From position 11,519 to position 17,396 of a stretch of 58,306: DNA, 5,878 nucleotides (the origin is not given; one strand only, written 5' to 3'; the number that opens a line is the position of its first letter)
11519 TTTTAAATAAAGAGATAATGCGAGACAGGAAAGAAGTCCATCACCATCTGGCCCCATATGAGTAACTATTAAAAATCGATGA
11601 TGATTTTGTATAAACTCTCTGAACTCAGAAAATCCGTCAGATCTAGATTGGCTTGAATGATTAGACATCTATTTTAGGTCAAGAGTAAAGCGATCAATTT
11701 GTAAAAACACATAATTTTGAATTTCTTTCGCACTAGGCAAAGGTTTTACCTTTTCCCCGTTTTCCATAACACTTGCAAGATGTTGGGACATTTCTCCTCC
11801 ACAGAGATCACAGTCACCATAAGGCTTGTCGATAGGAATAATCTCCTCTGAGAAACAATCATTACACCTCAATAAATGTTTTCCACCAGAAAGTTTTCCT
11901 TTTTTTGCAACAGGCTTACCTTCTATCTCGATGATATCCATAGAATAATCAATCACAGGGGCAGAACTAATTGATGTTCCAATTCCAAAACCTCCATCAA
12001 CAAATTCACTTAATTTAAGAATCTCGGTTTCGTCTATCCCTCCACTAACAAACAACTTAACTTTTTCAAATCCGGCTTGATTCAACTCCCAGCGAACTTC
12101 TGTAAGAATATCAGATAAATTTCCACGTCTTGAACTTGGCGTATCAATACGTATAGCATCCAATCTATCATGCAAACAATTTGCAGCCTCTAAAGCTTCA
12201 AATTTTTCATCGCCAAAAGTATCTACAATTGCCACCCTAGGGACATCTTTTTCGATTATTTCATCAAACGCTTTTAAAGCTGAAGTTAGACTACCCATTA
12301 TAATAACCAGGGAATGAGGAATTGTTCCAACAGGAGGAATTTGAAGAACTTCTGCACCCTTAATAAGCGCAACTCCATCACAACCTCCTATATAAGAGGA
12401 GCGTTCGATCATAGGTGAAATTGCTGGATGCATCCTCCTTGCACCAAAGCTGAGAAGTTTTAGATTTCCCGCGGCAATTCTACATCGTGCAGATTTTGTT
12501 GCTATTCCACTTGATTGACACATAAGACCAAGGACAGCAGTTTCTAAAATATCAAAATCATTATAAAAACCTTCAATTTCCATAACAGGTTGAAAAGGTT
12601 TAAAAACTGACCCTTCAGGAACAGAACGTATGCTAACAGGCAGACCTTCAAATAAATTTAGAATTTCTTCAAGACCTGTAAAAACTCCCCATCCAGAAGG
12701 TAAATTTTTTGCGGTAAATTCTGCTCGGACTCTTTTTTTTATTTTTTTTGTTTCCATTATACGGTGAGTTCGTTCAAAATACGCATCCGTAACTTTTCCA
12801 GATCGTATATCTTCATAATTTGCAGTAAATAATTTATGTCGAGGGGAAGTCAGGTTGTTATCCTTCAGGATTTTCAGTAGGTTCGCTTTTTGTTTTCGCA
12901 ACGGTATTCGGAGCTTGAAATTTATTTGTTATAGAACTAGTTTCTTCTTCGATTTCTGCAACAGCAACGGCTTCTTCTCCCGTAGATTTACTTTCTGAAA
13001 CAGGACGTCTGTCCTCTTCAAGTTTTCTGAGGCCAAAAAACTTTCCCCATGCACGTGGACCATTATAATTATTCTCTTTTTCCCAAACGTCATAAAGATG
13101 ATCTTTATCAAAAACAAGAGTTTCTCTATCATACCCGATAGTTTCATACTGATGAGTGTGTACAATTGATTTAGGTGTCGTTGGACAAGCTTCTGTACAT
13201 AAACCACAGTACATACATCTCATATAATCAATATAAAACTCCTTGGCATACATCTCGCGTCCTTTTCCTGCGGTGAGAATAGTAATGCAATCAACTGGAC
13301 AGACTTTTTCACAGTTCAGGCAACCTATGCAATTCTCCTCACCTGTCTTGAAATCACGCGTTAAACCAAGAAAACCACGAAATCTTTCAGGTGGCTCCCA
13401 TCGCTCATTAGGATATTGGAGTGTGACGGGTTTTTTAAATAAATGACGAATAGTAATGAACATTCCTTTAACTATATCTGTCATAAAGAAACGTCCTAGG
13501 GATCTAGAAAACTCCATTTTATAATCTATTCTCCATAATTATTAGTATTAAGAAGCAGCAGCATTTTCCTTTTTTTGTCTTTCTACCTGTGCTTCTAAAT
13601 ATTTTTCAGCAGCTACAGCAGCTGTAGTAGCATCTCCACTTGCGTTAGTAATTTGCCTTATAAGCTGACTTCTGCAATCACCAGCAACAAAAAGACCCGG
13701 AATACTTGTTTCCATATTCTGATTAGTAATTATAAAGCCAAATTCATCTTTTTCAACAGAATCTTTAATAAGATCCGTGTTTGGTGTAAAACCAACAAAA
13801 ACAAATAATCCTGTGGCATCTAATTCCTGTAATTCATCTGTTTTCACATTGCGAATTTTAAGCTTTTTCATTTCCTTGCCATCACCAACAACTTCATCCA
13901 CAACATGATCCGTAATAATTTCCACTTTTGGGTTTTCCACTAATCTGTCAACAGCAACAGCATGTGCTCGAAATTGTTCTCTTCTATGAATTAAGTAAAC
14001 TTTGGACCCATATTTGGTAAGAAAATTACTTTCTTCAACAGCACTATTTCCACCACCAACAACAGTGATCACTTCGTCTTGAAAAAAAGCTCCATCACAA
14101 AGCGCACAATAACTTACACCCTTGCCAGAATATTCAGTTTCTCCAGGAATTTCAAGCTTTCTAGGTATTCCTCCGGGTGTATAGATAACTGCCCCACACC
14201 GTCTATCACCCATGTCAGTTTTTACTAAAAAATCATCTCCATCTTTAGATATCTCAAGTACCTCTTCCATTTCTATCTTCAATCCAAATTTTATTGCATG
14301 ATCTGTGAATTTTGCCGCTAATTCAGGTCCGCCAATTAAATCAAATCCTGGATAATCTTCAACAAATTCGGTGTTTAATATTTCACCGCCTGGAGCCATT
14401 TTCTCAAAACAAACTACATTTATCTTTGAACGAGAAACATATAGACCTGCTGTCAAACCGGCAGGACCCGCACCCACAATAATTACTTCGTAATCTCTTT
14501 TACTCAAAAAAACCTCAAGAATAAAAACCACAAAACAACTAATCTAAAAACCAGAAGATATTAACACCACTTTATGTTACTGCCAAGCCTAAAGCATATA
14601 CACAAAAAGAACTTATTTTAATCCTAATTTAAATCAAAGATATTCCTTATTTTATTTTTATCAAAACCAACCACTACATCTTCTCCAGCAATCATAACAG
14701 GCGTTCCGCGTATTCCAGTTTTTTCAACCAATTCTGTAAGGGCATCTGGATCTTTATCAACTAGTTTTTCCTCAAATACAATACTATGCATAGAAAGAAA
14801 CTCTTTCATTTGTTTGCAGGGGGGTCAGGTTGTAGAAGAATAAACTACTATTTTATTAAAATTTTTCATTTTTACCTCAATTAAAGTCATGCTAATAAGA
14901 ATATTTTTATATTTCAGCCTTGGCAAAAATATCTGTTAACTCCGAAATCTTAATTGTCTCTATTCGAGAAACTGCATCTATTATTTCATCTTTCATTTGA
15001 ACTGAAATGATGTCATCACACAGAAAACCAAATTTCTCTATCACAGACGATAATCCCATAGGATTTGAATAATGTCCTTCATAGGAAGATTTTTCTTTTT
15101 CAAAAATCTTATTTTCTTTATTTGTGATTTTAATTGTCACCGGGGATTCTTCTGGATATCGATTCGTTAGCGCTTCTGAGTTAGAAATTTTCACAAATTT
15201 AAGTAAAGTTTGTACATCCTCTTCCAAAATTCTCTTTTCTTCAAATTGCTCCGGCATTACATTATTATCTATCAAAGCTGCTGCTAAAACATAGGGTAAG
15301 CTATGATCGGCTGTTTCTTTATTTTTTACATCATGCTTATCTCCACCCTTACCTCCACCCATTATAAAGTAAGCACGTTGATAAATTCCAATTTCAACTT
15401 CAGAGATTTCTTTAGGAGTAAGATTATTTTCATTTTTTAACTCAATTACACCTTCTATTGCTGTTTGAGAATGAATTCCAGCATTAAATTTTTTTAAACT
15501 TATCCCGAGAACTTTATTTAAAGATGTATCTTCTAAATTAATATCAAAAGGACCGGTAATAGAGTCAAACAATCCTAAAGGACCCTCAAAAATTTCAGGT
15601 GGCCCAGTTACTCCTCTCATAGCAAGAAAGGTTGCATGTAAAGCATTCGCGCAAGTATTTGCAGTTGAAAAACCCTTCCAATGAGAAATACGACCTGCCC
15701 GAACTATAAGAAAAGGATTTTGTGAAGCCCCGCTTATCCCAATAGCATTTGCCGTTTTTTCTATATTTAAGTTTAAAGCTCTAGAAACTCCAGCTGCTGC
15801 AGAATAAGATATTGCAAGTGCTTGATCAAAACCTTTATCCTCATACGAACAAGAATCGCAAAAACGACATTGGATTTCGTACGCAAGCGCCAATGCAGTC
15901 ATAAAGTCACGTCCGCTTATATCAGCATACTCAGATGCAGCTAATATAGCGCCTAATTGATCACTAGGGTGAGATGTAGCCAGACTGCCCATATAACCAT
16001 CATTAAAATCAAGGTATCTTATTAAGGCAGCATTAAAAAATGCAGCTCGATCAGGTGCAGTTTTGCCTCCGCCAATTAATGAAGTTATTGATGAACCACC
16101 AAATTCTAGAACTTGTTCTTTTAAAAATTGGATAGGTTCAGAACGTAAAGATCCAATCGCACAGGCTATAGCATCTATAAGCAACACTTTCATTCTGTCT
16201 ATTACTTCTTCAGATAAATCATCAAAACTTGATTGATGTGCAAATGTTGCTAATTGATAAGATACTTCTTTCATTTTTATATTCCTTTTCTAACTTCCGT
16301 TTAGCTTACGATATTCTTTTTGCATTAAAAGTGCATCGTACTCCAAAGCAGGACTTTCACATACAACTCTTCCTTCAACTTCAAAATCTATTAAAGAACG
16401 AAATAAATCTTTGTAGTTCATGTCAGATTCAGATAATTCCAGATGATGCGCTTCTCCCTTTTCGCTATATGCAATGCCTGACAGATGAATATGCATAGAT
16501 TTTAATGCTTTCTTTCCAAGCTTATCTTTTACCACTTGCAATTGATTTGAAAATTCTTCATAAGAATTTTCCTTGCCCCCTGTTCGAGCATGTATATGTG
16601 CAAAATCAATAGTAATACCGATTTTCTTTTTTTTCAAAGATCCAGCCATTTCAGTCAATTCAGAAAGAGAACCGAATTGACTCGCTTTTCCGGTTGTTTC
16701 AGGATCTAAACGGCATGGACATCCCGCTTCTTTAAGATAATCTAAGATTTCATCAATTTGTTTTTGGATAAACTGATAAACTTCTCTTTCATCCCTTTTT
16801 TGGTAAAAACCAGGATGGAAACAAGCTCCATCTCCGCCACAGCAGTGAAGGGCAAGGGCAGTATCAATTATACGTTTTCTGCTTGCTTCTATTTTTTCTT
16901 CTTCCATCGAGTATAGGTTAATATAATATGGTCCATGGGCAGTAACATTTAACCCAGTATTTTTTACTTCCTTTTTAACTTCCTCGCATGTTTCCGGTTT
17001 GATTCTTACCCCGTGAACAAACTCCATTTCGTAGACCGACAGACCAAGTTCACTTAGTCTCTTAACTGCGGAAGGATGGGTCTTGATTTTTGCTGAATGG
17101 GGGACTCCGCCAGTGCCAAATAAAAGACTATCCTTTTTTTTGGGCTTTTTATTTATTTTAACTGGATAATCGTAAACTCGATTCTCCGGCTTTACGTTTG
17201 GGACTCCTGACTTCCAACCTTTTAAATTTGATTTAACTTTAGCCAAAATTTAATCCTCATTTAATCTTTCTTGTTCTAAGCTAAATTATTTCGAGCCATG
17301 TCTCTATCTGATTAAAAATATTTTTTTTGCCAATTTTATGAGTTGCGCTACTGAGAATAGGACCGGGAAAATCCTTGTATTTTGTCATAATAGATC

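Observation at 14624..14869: In-frame TGA at the first Cys of CxxC in a glutaredoxin/NrdH-like redoxin: predicted selenoprotein missed by ORF calling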

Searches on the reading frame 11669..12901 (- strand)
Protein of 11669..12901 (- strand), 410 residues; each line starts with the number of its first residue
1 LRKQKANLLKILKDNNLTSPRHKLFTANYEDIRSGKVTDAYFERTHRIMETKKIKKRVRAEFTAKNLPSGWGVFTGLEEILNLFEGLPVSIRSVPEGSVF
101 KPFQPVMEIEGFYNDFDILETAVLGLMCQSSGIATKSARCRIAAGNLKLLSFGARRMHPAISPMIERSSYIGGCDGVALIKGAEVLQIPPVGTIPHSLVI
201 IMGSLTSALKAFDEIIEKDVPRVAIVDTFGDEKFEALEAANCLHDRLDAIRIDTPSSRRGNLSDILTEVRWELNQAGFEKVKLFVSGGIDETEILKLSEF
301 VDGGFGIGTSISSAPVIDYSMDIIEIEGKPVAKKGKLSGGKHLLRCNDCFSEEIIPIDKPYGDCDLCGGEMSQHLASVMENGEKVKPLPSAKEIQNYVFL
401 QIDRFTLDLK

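Call 45: search_protein_families(library=ncbifam, proteins=[window:11669-12901:-], max_evalue=0.001)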
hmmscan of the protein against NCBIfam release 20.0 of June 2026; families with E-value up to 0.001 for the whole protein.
window:11669-12901:- (410 aa): 10 families
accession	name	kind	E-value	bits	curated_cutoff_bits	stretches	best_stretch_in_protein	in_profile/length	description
NF006415.0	PRK08662.1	equivalog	5.1e-142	473.1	243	1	23-405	3-378/381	nicotinate phosphoribosyltransferase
NF006696.0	PRK09243.1-3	equivalog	2e-42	145.4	503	1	90-406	99-416/451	nicotinate phosphoribosyltransferase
TIGR01513.1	NAPRTase_put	equivalog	5.2e-42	144.3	297.4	1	88-406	86-432/452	nicotinate phosphoribosyltransferase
NF009131.0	PRK12484.1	equivalog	2.2e-38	132.2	330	1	89-405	92-412/455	nicotinate phosphoribosyltransferase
NF005529.0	PRK07188.1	equivalog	1.7e-37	129.2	378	1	30-336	17-343/358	nicotinate phosphoribosyltransferase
NF006698.0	PRK09243.1-5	equivalog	1.5e-33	116.3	531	1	90-388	103-402/440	nicotinate phosphoribosyltransferase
NF006695.0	PRK09243.1-2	equivalog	2.7e-33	115.3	469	1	89-311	93-317/480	nicotinate phosphoribosyltransferase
NF006694.0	PRK09243.1-1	equivalog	4.3e-32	111.4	663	1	87-310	92-315/485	nicotinate phosphoribosyltransferase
NF006697.0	PRK09243.1-4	equivalog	7e-25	87.5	776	1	90-310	96-316/488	nicotinate phosphoribosyltransferase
TIGR00078.1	nadC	equivalog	6.7e-10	38.6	198.4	1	70-323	35-269/269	carboxylating nicotinate-nucleotide diphosphorylase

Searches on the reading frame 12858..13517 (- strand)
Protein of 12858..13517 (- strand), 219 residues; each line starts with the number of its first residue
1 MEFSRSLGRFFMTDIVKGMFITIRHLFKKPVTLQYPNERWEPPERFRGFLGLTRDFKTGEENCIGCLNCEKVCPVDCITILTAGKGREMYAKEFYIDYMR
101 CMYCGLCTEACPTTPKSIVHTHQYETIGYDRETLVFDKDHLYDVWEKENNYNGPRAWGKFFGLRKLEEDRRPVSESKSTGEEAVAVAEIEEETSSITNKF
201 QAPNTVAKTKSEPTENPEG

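Call 8: search_protein_families(library=pfam, proteins=[window:12858-13517:-], max_evalue=0.01)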
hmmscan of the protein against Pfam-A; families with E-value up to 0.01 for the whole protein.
window:12858-13517:- (219 aa): 14 families
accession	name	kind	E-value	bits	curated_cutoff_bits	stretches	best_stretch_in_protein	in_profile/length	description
PF00037.32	Fer4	-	1.2e-12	47.5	21.1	2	95-113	2-20/24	4Fe-4S binding domain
PF12838.12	Fer4_7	-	4.9e-11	43.4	27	1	62-113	1-50/52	4Fe-4S dicluster domain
PF14697.11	Fer4_21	-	2.5e-09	37.6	35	2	57-79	35-58/59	4Fe-4S dicluster domain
PF12797.12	Fer4_2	-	2e-08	34.1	24.5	2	94-113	3-22/22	4Fe-4S binding domain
PF13183.11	Fer4_8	-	3.5e-08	34.3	27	1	100-120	4-24/68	4Fe-4S dicluster domain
PF13237.11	Fer4_10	-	1e-07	32.2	25.5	1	60-112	6-53/53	4Fe-4S dicluster domain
PF13187.11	Fer4_9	-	4.2e-07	30.3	27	1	62-113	1-49/52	4Fe-4S dicluster domain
PF13534.11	Fer4_17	-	9.6e-05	23.3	22.2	0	97-113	42-58/61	4Fe-4S dicluster domain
PF12800.12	Fer4_4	-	0.00013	22.4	24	0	61-75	2-16/17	4Fe-4S binding domain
PF25160.1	LdpA_Fe-S-bd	-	0.00045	20.4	27.6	0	60-80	25-45/49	LdpA Fe-S cluster-binding domain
PF12837.12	Fer4_6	-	0.00075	19.8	25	1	60-78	6-24/24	4Fe-4S binding domain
PF17179.9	Fer4_22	-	0.00091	20.5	27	0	100-114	1-15/95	4Fe-4S dicluster domain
PF13484.11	Fer4_16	-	0.0044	18.2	30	0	100-114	1-15/66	4Fe-4S double cluster binding domain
PF12798.12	Fer4_3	-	0.0098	17.1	27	0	101-113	1-13/15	4Fe-4S binding domain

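Call 45: search_protein_families(library=ncbifam, proteins=[window:12858-13517:-], max_evalue=0.001)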
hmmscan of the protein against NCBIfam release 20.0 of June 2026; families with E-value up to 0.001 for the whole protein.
window:12858-13517:- (219 aa): 55 families (the best 25 are shown)
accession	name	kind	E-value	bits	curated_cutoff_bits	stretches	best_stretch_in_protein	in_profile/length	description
TIGR01971.1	NuoI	subfamily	1.5e-36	124.7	113.05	1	18-141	1-121/121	NADH-quinone oxidoreductase, chain I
NF004536.0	PRK05888.1-1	equivalog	1.5e-35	122.2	212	1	13-157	11-154/180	NADH-quinone oxidoreductase subunit NuoI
NF004538.0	PRK05888.1-4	equivalog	3.8e-35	120.9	135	1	5-148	6-147/162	NADH-quinone oxidoreductase subunit NuoI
NF004537.0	PRK05888.1-3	equivalog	6e-33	114.1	163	1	12-144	20-156/204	NADH-quinone oxidoreductase subunit NuoI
NF004539.0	PRK05888.1-5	equivalog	6.7e-32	110.4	225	1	5-148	6-150/162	NADH-quinone oxidoreductase subunit NuoI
NF004542.0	PRK05888.2-3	equivalog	1.6e-29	102.8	248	1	2-144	23-165/203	NADH-quinone oxidoreductase subunit NuoI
NF004544.0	PRK05888.2-6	equivalog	3e-23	82.5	457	1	13-131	32-149/220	NADH-quinone oxidoreductase subunit NuoI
NF004540.0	PRK05888.2-1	equivalog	5.6e-23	81.1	215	1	12-143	1-128/139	NADH-quinone oxidoreductase subunit NuoI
NF004545.0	PRK05888.3-1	equivalog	1.1e-20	73.9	229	1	13-139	24-143/154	NADH-quinone oxidoreductase subunit NuoI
NF010590.0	PRK13984.1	equivalog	4.3e-20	71.4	946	1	21-138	16-128/611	putative oxidoreductase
TIGR00403.1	ndhI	equivalog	8.2e-20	71.1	302.35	1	15-138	22-139/183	NAD(P)H-quinone oxidoreductase subunit I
NF004541.0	PRK05888.2-2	equivalog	1.2e-19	70.8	217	1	12-141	17-134/168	NADH-quinone oxidoreductase subunit NuoI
NF004543.0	PRK05888.2-5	equivalog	8.6e-19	67.9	243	1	20-138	24-137/217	NADH-quinone oxidoreductase subunit NuoI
NF040612.1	F420_dehyd_FpoI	exception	1.2e-16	60.7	180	1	16-141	3-124/135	F420H2 dehydrogenase subunit FpoI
NF009053.0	PRK12387.1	subfamily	2e-14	53.8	204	1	29-135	12-107/180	formate hydrogenlyase complex iron-sulfur subunit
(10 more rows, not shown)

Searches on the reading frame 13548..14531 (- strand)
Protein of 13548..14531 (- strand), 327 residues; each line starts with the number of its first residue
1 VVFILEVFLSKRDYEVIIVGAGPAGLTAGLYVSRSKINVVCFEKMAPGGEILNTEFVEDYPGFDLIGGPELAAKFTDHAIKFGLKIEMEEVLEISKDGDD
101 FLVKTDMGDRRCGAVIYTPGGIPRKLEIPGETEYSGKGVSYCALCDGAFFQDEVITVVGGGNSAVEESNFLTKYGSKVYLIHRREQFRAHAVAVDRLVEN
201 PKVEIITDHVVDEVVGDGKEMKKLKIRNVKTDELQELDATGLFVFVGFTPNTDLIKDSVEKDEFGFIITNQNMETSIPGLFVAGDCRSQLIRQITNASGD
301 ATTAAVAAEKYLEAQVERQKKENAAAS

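Call 8: search_protein_families(library=pfam, proteins=[window:13548-14531:-], max_evalue=0.01)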
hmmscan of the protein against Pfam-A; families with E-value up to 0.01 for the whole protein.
window:13548-14531:- (327 aa): 12 families
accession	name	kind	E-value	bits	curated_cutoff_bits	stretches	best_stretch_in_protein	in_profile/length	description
PF07992.20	Pyr_redox_2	-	3.1e-47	161.9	26.1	1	14-300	1-290/291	Pyridine nucleotide-disulphide oxidoreductase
PF13738.12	Pyr_redox_3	-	4.4e-29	102.1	30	2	73-284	85-305/305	Pyridine nucleotide-disulphide oxidoreductase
PF00070.33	Pyr_redox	-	9.4e-16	58.6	22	1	155-227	2-80/82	Pyridine nucleotide-disulphide oxidoreductase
PF01494.25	FAD_binding_3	-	2.1e-07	31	22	1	13-46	1-34/349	FAD binding domain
PF01946.23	Thi4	-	7.4e-07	29.1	26.2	1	13-50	17-56/235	Thi4 family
PF00890.30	FAD_binding_2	-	7.7e-06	25.8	20.4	1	16-49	2-36/414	FAD binding domain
PF13450.12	NAD_binding_8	-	9.7e-06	26.2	21.9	1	18-56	1-40/68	NAD(P)-binding Rossmann-like domain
PF03486.20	HI0933_like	-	2.1e-05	24.6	50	1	15-47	2-34/244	HI0933-like protein Rossmann domain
PF01134.28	GIDA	-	0.00012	21.7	22.1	0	15-42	1-28/391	Glucose inhibited division protein A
PF01266.30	DAO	-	0.00031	20.8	27.9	0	16-48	2-35/353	FAD dependent oxidoreductase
PF12831.13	FAD_oxidored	-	0.0061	16.3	27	0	15-44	1-30/416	FAD dependent oxidoreductase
PF13434.12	Lys_Orn_oxgnase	-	0.0073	15.9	21.3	0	152-188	188-226/339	L-lysine 6-monooxygenase/L-ornithine 5-monooxygenase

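Call 45: search_protein_families(library=ncbifam, proteins=[window:13548-14531:-], max_evalue=0.001)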
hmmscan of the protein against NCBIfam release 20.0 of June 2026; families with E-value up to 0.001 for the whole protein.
window:13548-14531:- (327 aa): 77 families (the best 25 are shown)
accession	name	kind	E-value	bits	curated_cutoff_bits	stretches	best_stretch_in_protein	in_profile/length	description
TIGR01292.1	TRX_reduct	equivalog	1e-106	356.1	343.45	1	14-312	1-300/300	thioredoxin-disulfide reductase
TIGR03143.1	AhpF_homolog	hypoth_equivalog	9.8e-86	288.5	687.65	1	13-319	4-315/555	putative alkyl hydroperoxide reductase F subunit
TIGR03140.1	AhpF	equivalog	1.1e-68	232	502.9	1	10-312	209-512/515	alkyl hydroperoxide reductase subunit F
NF007614.0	PRK10262.1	equivalog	4.2e-62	210.1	644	1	15-316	8-318/321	thioredoxin-disulfide reductase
TIGR04018.1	Bthiol_YpdA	hypoth_equivalog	1.6e-24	86.4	339.9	2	83-287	84-289/316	YpdA family putative bacillithiol disulfide reductase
TIGR01350.1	lipoamide_DH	equivalog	8.7e-20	70.8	408.8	2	152-313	170-331/461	dihydrolipoyl dehydrogenase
TIGR02053.1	MerA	equivalog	8.2e-19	67.9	454.45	1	116-317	134-337/465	mercury(II) reductase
NF004947.0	PRK06292.2-5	equivalog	7.6e-18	64.6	592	1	154-297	171-321/474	dihydrolipoyl dehydrogenase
TIGR03385.1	CoA_CoA_reduc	equivalog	9.2e-16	57.6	578.8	1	16-289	2-285/439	CoA-disulfide reductase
NF009409.0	PRK12770.1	subfamily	1.8e-15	56.9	343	1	11-320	16-358/360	putative glutamate synthase subunit beta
NF004945.0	PRK06292.2-3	equivalog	5.1e-14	52.1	494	1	115-291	133-309/457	dihydrolipoyl dehydrogenase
TIGR03315.1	Se_ygfK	equivalog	3e-13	48.2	835.3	1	13-308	537-835/1012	putative selenate reductase subunit YgfK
NF004776.0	PRK06116.1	equivalog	3.4e-13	49.4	480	1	118-289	138-307/450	glutathione-disulfide reductase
NF004992.0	PRK06370.1-4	equivalog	4.4e-13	48.5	629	1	155-288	173-311/459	FAD-containing oxidoreductase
NF009410.0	PRK12771.1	subfamily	1.7e-12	46.7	516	1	152-322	268-456/566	NAD(P)-binding protein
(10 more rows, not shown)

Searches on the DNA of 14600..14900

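Call 55: search_rna_families(source=window, start=14600, end=14900, threshold=evalue, max_evalue=10)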
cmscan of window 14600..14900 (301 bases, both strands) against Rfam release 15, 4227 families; matches with E-value up to 10: 5.
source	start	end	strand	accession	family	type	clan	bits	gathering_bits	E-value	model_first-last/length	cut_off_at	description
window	14745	14849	-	RF01873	PISRT1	Gene; lncRNA;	-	17.3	70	6.6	1-107/107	no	Polled intersex syndrome regulated transcript 1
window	14785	14894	+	RF02908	rli30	Gene; antisense;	-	14.7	41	3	1-116/116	no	Listeria sRNA rli30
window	14774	14891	-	RF04315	manA-II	Cis-reg;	-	14.2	100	5.3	1-147/147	no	manA_II ncRNA motif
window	14765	14776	-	RF00180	REN-SRE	Cis-reg;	-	11.9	41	2.3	5-16/37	no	Renin stability regulatory element (REN-SRE)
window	14798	14838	+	RF02147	MEG8_3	Gene; lncRNA;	-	11.1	40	2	24-66/66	no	Maternally expressed 8 exon 3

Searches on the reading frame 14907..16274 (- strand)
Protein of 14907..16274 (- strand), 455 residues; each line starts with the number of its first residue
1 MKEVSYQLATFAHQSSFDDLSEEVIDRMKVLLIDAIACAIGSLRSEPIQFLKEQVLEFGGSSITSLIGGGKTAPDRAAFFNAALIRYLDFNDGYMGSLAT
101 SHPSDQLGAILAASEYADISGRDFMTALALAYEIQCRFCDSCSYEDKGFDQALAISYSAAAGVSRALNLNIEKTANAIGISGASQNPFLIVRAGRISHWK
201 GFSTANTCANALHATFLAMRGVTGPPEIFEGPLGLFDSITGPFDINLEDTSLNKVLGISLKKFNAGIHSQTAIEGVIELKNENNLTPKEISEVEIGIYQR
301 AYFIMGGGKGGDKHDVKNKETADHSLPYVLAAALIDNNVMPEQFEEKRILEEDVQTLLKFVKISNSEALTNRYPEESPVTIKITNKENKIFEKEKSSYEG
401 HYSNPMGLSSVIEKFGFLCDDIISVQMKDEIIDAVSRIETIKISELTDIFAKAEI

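Call 8: search_protein_families(library=pfam, proteins=[window:14907-16274:-], max_evalue=0.01)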
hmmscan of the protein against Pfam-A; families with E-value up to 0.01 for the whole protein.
window:14907-16274:- (455 aa): 2 families
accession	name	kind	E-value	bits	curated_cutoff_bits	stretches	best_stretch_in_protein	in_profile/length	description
PF03972.19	MmgE_PrpD_N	-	1.8e-67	227.6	32.1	1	7-247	2-243/244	MmgE/PrpD N-terminal domain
PF19305.4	MmgE_PrpD_C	-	1.8e-35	122.7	32.1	1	263-435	1-170/173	MmgE/PrpD C-terminal domain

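Call 45: search_protein_families(library=ncbifam, proteins=[window:14907-16274:-], max_evalue=0.001)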
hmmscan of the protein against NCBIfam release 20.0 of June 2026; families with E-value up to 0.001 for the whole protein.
window:14907-16274:- (455 aa): 3 families
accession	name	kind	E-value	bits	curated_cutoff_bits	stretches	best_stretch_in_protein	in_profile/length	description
NF042438.1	PrpD_hiGCgrampos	equivalog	2.7e-39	135.1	950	1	6-446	23-476/499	2-methylcitrate dehydratase PrpD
NF006943.0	PRK09425.1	equivalog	4.2e-32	111.5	575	1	20-450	29-478/480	bifunctional 2-methylcitrate dehydratase/aconitate hydratase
TIGR02330.1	prpD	equivalog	2.7e-25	89.1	458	1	21-450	18-466/468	2-methylcitrate dehydratase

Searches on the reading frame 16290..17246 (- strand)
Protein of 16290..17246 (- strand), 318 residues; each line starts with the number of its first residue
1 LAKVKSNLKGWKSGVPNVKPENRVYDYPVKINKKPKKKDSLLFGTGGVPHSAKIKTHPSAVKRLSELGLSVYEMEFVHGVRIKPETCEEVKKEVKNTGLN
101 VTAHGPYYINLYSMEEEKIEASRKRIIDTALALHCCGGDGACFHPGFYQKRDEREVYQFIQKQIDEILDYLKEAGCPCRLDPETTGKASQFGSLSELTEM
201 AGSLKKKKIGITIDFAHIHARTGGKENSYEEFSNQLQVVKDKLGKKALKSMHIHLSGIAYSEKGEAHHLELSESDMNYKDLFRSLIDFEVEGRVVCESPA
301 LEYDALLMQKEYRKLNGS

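Call 45: search_protein_families(library=ncbifam, proteins=[window:16290-17246:-], max_evalue=0.001)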
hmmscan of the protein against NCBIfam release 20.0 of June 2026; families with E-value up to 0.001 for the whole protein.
window:16290-17246:- (318 aa): 6 families
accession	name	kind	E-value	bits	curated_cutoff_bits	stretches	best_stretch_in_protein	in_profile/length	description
TIGR00587.1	nfo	subfamily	1.4e-16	60.6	129.65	1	85-268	46-231/279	deoxyribonuclease IV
NF002197.0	PRK01060.1-2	equivalog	8.7e-12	44.7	376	1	82-276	52-247/289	deoxyribonuclease IV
NF002199.0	PRK01060.1-4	equivalog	4.5e-11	42.4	315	1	85-268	47-232/282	deoxyribonuclease IV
NF002196.0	PRK01060.1-1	equivalog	2.5e-10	40.1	333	1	87-256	51-218/297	deoxyribonuclease IV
NF002198.0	PRK01060.1-3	equivalog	2.3e-07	30.7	244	1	84-224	38-172/253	deoxyribonuclease IV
NF041277.1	coba_remo_CbiR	equivalog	0.00023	20.8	105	1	62-297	23-233/249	cobamide remodeling phosphodiesterase CbiR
